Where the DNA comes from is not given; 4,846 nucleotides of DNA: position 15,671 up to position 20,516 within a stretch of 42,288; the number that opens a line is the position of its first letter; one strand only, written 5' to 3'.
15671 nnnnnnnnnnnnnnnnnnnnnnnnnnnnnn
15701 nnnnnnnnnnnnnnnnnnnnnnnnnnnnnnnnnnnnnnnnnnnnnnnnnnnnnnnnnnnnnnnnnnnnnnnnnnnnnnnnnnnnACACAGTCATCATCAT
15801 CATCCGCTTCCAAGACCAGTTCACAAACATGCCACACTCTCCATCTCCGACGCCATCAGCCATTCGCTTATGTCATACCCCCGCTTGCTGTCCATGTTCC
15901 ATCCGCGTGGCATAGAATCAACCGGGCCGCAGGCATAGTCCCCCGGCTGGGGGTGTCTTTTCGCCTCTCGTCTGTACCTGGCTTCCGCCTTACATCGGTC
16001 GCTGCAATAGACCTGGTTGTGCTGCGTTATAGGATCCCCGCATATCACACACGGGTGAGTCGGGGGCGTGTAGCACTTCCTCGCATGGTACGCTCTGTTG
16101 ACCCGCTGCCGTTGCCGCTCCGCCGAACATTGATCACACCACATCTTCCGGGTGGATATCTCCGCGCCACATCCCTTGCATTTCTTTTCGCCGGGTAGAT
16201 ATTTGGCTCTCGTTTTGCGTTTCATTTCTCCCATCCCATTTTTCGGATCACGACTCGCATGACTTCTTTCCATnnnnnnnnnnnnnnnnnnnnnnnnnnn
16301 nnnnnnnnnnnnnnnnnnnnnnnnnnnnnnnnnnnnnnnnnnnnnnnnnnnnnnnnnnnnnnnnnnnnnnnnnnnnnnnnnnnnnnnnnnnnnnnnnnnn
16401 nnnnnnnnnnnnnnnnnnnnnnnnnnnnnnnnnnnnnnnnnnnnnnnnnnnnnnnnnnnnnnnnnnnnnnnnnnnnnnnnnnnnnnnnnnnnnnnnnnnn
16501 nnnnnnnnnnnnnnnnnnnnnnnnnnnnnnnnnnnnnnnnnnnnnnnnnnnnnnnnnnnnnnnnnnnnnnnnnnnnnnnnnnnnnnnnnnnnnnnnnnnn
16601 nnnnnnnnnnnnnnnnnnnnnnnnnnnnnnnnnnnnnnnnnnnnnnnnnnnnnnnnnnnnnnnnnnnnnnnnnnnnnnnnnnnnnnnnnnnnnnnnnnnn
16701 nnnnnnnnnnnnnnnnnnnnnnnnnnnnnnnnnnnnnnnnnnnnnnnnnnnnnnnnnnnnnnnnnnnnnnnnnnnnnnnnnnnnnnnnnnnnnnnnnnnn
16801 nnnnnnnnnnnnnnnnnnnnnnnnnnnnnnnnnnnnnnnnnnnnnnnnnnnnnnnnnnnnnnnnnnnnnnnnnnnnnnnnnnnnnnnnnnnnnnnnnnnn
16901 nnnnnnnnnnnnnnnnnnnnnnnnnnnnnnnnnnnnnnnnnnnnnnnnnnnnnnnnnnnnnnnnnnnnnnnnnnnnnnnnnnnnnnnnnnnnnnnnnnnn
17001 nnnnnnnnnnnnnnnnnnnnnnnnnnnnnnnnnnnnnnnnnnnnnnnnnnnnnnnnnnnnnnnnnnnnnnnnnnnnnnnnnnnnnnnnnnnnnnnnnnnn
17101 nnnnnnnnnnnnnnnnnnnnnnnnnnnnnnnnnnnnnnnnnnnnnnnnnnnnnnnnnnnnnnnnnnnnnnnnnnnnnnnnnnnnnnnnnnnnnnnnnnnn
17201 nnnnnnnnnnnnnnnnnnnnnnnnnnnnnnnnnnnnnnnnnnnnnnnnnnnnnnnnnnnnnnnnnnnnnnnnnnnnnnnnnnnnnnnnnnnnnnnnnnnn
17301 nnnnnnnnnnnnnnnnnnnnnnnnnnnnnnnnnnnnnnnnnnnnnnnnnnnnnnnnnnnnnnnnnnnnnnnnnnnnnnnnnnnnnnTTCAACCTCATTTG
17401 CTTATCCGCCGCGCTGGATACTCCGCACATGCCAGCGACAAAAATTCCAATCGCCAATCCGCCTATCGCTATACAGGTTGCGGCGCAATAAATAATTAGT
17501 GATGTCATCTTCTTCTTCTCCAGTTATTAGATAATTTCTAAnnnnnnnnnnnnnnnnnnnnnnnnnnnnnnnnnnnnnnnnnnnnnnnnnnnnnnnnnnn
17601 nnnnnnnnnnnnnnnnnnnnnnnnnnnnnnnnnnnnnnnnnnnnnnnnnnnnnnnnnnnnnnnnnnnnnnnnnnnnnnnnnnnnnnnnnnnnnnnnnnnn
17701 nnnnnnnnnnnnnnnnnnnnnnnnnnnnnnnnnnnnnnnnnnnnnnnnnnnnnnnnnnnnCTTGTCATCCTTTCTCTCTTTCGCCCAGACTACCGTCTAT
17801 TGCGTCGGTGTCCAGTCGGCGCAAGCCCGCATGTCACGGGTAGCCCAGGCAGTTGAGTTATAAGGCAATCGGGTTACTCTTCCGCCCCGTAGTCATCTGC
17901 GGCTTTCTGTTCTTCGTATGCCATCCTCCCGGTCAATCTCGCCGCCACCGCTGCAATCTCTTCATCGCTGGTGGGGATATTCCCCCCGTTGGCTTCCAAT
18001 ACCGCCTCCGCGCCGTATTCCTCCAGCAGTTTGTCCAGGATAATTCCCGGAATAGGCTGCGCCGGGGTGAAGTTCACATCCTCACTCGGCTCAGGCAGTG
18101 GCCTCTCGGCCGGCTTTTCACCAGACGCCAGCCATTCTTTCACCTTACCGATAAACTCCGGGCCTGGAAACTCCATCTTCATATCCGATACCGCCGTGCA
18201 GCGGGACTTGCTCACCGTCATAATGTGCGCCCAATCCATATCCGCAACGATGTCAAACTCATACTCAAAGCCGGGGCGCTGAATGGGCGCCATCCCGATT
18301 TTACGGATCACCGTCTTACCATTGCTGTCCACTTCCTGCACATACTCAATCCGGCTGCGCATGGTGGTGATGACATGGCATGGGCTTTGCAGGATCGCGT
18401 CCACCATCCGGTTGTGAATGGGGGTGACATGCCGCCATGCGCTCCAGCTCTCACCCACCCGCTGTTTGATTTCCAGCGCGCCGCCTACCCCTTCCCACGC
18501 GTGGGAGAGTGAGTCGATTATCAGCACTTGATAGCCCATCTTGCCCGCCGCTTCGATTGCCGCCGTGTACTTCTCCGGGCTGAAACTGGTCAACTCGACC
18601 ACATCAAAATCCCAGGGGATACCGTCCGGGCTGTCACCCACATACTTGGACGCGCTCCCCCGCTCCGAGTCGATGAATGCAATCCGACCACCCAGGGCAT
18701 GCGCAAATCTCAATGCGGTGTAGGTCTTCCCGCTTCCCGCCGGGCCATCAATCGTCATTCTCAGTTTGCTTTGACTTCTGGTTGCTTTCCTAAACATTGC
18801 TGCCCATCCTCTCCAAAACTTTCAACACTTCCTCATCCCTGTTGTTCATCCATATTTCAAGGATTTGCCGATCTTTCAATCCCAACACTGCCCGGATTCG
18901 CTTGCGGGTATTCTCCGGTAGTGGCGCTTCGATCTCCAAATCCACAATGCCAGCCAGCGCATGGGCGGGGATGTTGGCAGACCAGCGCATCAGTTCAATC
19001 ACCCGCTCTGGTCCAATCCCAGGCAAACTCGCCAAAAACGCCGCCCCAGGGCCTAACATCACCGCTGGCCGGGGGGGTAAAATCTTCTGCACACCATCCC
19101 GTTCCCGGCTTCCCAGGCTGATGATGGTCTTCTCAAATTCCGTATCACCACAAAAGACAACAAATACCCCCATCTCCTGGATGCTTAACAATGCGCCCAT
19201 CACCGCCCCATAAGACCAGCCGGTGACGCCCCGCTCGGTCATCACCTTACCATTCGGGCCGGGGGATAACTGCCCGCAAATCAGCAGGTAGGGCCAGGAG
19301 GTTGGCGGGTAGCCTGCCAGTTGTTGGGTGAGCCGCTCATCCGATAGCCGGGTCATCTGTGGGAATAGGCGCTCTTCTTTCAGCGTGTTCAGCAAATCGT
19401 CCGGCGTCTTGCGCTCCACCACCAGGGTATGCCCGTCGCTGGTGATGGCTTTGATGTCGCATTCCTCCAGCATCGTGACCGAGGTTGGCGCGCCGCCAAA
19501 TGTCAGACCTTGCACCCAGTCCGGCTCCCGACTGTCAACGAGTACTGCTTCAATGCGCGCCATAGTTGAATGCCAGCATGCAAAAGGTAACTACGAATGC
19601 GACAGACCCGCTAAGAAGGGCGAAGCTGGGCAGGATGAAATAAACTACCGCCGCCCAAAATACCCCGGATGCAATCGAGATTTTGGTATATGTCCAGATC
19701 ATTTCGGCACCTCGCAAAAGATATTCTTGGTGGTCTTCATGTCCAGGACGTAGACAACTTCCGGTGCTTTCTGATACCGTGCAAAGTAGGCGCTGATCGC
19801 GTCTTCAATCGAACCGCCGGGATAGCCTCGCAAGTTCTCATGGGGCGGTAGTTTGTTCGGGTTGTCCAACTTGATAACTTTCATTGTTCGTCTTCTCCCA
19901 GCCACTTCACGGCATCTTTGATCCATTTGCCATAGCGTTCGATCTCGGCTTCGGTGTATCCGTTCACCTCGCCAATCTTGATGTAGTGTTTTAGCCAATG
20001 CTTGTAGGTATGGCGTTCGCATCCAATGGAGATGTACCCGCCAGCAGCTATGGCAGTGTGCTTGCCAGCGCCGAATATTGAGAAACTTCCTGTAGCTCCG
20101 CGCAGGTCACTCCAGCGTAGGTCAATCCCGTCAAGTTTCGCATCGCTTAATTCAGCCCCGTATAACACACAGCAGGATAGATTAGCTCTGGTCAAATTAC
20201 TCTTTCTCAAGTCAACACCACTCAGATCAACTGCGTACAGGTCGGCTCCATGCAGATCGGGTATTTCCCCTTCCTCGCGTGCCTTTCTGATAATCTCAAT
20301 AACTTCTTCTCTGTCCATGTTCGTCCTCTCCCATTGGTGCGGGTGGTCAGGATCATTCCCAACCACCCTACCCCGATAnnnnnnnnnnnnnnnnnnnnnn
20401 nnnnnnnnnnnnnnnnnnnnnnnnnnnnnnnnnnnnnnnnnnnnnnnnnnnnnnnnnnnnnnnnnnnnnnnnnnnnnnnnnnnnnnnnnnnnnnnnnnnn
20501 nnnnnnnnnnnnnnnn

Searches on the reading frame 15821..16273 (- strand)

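Call 25: search_protein_families(library=pfam, proteins=[window:15821-16273:-], max_evalue=0.01)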
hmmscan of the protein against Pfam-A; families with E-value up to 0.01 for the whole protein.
window:15821-16273:- (150 aa): 1 family
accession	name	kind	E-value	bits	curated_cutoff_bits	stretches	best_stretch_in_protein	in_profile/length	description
PF09889.16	DUF2116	-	3.3e-05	24.2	26.8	1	75-106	6-34/59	Probable treble clef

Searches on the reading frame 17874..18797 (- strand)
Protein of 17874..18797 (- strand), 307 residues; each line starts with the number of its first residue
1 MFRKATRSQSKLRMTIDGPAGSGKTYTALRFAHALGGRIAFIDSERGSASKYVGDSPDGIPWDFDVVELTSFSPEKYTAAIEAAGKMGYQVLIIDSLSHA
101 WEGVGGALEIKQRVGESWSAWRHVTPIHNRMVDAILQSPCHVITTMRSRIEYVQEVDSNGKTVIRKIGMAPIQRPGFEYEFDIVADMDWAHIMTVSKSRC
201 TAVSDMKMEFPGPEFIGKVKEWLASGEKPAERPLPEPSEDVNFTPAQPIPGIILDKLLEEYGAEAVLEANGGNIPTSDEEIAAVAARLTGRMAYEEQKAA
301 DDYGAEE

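Call 25: search_protein_families(library=pfam, proteins=[window:17874-18797:-], max_evalue=0.01)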
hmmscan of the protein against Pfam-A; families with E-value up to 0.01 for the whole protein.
window:17874-18797:- (307 aa): 2 families
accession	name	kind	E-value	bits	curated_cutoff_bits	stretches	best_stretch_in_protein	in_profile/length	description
PF13479.12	AAA_24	-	6.5e-23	82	27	1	11-190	2-171/195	AAA domain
PF00004.35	AAA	-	0.0071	17.2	21.2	0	17-60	4-46/131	ATPase family associated with various cellular activities (AAA)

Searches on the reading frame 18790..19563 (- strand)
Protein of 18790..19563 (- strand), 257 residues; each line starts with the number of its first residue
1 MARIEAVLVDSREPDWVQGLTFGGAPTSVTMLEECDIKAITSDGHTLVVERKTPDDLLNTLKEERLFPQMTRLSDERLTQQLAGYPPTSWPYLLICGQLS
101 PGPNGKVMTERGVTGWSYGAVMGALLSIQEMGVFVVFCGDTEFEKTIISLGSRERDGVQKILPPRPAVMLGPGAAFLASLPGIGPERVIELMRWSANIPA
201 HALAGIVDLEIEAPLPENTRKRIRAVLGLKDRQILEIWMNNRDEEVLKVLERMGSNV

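Call 25: search_protein_families(library=pfam, proteins=[window:18790-19563:-], max_evalue=0.01)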
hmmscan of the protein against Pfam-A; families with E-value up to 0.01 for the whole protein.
window:18790-19563:- (257 aa): 2 families
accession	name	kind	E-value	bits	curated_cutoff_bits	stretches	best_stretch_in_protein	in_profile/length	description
PF02732.21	ERCC4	-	7.2e-08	32.9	24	1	9-141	1-130/140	ERCC4 domain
PF15547.11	C1ORF64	-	0.0054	17.4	27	0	129-167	44-83/137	Steroid receptor-associated and regulated protein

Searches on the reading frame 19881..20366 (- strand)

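Call 60: search_protein_families(library=pfam, proteins=[window:19881-20366:-], max_evalue=0.01)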
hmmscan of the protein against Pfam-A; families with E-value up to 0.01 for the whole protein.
window:19881-20366:- (161 aa): 2 families
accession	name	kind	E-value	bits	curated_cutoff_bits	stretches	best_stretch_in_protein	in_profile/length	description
PF00805.28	Pentapeptide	-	1.2e-13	50.7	20.2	2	37-75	2-40/40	Pentapeptide repeats (8 copies)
PF13599.13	Pentapeptide_4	-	0.0054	17.2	38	1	42-91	12-61/78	Pentapeptide repeat region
